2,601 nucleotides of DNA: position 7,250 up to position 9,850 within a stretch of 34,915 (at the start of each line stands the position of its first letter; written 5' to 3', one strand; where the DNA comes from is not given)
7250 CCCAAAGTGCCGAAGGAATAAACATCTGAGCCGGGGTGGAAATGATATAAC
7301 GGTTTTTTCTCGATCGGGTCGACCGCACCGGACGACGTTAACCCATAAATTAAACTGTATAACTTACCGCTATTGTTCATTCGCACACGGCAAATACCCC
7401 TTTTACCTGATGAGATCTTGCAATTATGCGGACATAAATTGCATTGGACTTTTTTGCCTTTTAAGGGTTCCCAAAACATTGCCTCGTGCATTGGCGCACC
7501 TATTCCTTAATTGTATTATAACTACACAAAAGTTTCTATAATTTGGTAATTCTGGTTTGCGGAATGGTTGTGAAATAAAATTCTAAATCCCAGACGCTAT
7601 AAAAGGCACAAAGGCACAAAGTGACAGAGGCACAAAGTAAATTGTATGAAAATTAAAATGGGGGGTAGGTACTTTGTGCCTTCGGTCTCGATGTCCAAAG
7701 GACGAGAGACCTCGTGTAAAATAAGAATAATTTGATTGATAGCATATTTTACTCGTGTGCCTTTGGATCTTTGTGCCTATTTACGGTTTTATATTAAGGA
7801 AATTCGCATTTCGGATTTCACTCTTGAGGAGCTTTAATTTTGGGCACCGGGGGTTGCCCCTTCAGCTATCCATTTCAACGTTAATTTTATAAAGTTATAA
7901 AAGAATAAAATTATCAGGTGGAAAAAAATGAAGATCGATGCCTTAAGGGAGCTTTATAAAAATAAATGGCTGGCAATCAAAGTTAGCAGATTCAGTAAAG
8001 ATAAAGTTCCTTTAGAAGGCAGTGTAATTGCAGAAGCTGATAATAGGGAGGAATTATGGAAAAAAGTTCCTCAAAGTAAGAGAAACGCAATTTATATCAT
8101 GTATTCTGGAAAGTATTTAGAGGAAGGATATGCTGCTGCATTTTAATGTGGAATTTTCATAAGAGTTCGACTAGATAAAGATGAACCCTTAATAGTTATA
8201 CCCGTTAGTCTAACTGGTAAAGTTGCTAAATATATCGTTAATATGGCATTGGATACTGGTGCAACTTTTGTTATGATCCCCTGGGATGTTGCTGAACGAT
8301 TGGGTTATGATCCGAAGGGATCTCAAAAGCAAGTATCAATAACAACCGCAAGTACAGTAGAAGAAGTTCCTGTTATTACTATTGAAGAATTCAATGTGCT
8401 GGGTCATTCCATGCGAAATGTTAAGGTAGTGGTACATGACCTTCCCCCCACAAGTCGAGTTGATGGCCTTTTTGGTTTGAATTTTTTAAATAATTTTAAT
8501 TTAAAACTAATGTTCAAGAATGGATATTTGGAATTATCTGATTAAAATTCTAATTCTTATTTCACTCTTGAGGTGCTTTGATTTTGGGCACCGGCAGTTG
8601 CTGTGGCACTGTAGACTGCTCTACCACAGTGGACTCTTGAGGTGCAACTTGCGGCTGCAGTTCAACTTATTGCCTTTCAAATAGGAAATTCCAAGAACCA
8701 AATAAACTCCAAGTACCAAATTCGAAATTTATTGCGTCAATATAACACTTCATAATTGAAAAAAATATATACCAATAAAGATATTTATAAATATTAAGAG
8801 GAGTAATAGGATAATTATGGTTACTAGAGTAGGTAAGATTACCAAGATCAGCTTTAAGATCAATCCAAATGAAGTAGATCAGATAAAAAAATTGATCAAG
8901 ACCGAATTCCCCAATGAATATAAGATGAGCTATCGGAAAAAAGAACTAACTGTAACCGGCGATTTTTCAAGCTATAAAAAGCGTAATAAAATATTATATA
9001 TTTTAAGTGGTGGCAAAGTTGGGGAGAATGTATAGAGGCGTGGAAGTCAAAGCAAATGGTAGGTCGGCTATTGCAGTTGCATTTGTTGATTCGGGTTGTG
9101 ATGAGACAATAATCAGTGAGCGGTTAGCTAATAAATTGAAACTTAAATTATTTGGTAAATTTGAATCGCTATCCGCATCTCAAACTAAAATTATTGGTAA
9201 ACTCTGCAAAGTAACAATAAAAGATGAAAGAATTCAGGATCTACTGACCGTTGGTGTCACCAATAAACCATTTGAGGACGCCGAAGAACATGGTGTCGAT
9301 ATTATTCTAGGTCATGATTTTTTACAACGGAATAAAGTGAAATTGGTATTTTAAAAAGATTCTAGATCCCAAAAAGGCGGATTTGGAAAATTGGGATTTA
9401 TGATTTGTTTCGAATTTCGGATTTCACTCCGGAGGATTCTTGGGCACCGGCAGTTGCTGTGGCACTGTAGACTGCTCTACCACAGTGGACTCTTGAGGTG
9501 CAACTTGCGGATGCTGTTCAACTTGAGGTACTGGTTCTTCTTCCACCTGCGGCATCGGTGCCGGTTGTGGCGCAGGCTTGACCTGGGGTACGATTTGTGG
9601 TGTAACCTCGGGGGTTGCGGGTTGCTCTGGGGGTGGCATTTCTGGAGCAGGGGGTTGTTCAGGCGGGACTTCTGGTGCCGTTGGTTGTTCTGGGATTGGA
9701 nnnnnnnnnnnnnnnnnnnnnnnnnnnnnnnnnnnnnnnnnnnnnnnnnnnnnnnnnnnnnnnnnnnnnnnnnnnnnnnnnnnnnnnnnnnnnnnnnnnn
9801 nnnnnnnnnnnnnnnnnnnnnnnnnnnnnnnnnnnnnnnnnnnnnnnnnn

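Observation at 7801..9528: Two tandem small-protein + retropepsin-like protease cassettes, each bounded by a copy of the 3' end of the convergent giant surface-protein gene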

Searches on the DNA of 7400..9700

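Call 78: search_rna_families(source=window, start=7400, end=9700, threshold=evalue, max_evalue=1)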
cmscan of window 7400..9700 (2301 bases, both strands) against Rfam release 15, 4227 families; matches with E-value up to 1: 0.
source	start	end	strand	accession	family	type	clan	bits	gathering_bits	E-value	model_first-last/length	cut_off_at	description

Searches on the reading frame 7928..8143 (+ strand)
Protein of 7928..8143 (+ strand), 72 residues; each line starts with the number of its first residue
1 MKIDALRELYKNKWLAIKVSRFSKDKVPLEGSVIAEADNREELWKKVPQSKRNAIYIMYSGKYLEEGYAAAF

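Call 7: search_protein_families(library=pfam, proteins=[window:7928-8143:+], max_evalue=0.1)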
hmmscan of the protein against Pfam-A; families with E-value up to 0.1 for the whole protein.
window:7928-8143:+ (72 aa): 1 family
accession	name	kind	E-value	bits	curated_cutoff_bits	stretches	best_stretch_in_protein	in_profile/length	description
PF18929.5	DUF5678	-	0.014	15.6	23.2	0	31-47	16-32/49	Family of unknown function (DUF5678)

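Call 8: search_protein_families(library=ncbifam, proteins=[window:7928-8143:+], max_evalue=0.1)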
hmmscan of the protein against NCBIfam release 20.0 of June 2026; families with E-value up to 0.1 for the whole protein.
window:7928-8143:+ (72 aa): 0 families

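Call 12: find_encoding_contigs(protein=window:7928-8143:+, flank=10000, max_places=10)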
Protein window:7928-8143:+ (72 aa): no gene with exactly this product is on record in the collection.

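Call 55: search_protein_families(library=padloc, proteins=[window:7928-8143:+], max_evalue=0.01)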
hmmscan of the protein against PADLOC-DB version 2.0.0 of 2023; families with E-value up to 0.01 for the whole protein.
window:7928-8143:+ (72 aa): 0 families

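Call 72: search_protein_families(library=pfam, alignment_id=A5, max_evalue=0.01)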
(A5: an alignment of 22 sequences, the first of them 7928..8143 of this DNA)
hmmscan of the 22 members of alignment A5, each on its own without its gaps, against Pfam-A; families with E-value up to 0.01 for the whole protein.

A. member 1, window:7928-8143:+ (72 aa): 0 families

B. families by the number of members that match (of 22 scanned): 1 family
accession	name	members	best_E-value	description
PF18929.5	DUF5678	8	0.00029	Family of unknown function (DUF5678)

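Call 74: search_solved_structures(query=A5, max_evalue=1)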
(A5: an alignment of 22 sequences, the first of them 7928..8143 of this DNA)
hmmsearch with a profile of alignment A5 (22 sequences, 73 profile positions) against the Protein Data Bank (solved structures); distinct sequences matched with E-value up to 1: 6.
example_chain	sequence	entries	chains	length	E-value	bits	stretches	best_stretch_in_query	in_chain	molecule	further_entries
6yqy_A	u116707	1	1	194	4.7e-06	29.5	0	34-65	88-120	de novo designed TIM barrel sTIM11noCys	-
5bvl_A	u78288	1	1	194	1.7e-05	27.7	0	34-65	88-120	designed TIM barrel sTIM11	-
7osu_A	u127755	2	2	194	2.4e-05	27.3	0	34-65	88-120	sTIM11noCys-SB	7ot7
7a8s_A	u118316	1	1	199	0.00019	24.4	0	34-65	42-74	sTIM11_h3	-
8r8n_A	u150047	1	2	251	0.0032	20.5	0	33-65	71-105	HalluTIM2-2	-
23vf_B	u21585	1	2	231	0.42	13.7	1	30-73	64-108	MG1124 Heavy Chain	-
